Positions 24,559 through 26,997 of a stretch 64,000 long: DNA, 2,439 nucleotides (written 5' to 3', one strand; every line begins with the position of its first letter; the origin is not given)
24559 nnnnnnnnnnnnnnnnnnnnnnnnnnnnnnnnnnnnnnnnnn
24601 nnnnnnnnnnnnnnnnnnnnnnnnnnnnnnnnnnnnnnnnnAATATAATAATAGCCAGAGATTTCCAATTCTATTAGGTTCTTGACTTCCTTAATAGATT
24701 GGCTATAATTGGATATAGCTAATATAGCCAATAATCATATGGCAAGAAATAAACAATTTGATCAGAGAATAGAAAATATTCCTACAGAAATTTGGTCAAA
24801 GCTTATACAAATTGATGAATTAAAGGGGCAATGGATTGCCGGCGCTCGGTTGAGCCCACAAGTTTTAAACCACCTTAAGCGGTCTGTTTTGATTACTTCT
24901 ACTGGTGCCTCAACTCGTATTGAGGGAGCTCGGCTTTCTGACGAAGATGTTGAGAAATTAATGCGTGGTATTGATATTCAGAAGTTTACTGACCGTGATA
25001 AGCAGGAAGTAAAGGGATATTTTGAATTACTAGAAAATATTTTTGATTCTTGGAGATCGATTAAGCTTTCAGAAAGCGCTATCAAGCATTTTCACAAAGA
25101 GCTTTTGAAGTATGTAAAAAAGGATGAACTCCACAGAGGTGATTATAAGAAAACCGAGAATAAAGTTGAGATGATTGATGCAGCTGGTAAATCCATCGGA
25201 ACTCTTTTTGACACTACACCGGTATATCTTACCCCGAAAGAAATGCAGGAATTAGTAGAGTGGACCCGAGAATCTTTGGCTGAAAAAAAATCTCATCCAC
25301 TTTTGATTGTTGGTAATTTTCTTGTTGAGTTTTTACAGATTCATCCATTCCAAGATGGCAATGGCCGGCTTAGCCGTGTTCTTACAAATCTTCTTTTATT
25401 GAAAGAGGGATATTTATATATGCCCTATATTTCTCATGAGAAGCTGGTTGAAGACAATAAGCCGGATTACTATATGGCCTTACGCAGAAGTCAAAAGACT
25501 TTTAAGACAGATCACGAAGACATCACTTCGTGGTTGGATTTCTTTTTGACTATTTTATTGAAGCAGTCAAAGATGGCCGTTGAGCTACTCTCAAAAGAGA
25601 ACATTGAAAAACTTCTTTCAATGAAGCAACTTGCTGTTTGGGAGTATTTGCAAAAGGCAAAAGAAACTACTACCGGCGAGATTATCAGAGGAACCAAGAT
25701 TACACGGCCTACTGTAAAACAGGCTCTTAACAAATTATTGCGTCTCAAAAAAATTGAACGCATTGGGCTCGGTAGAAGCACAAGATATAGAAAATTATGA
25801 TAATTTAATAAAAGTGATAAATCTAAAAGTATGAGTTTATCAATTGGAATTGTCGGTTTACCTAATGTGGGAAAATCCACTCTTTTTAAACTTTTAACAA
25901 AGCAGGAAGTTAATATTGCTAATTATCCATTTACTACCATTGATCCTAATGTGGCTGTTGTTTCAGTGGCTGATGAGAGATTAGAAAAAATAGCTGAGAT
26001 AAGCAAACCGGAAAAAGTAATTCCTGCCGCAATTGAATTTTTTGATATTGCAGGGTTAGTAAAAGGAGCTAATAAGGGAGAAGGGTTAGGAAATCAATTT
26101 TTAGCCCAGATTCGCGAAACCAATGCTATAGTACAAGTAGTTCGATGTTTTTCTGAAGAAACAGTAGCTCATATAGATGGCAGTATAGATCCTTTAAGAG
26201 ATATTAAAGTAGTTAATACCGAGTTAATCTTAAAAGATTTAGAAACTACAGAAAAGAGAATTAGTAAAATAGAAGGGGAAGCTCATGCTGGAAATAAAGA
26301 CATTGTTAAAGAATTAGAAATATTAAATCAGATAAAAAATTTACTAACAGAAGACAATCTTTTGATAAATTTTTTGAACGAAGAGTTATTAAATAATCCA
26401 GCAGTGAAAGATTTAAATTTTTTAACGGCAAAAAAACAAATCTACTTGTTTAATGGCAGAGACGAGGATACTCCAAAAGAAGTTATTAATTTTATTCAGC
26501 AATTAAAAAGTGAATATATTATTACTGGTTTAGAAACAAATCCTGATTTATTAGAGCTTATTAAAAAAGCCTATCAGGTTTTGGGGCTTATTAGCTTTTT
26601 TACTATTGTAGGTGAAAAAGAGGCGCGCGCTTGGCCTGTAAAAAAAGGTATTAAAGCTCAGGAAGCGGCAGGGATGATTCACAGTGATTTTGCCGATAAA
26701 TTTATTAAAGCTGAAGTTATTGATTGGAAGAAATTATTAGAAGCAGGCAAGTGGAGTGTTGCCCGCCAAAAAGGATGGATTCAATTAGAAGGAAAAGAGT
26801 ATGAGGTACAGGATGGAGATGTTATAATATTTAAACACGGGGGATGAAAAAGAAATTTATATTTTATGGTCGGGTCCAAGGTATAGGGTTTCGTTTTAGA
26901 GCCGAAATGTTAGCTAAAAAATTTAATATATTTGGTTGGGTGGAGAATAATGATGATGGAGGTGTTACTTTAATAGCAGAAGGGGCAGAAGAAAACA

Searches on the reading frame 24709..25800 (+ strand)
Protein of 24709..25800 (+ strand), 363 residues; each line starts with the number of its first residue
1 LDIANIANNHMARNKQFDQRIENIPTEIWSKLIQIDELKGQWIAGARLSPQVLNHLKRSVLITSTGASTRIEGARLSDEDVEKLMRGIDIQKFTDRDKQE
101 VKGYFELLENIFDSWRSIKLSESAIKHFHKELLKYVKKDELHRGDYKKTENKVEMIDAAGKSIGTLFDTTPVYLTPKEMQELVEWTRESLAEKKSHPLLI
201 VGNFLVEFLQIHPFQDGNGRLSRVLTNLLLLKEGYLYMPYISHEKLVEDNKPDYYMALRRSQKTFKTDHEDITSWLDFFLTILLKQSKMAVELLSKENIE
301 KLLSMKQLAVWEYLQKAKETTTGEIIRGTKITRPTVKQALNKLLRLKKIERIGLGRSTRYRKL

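Call 14: search_protein_families(library=pfam, proteins=[window:24709-25800:+], max_evalue=0.01)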
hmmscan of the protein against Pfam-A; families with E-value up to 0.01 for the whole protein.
window:24709-25800:+ (363 aa): 5 families
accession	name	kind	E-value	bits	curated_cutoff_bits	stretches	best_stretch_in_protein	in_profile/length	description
PF02661.23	Fic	-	3.9e-16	60.1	24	1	120-230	2-93/93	Fic/DOC family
PF22168.2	DIP2311-like_C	-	4.6e-05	24.1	27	1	314-361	14-61/63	Transcriptional regulator DIP2311-like, C-terminal domain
PF01022.26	HTH_5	-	0.0051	17.1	22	0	313-344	10-40/47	Bacterial regulatory protein, arsR family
PF12802.13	MarR_2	-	0.0063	17.1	27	0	312-351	12-52/61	MarR family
PF13412.12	HTH_24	-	0.0099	15.9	21.9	0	312-345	10-43/48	Winged helix-turn-helix DNA-binding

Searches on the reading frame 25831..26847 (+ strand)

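Call 14: search_protein_families(library=pfam, proteins=[window:25831-26847:+], max_evalue=0.01)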
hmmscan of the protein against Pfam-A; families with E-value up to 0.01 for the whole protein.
window:25831-26847:+ (338 aa): 5 families
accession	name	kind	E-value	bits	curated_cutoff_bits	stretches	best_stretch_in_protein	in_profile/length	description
PF06071.19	YchF-GTPase_C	-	2.4e-31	108.1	27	1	253-336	1-83/84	Protein of unknown function (DUF933)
PF01926.29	MMR_HSR1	-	3.8e-21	75.8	21.9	1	5-118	2-95/113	50S ribosome-binding GTPase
PF02421.24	FeoB_N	-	1.8e-08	34.5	27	1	5-51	3-49/156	Ferrous iron transport protein B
PF02824.27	TGS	-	0.00014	22.3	22.2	1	270-332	13-56/60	TGS domain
PF13238.12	AAA_18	-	0.0077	17.1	29.4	0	5-40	1-25/128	AAA domain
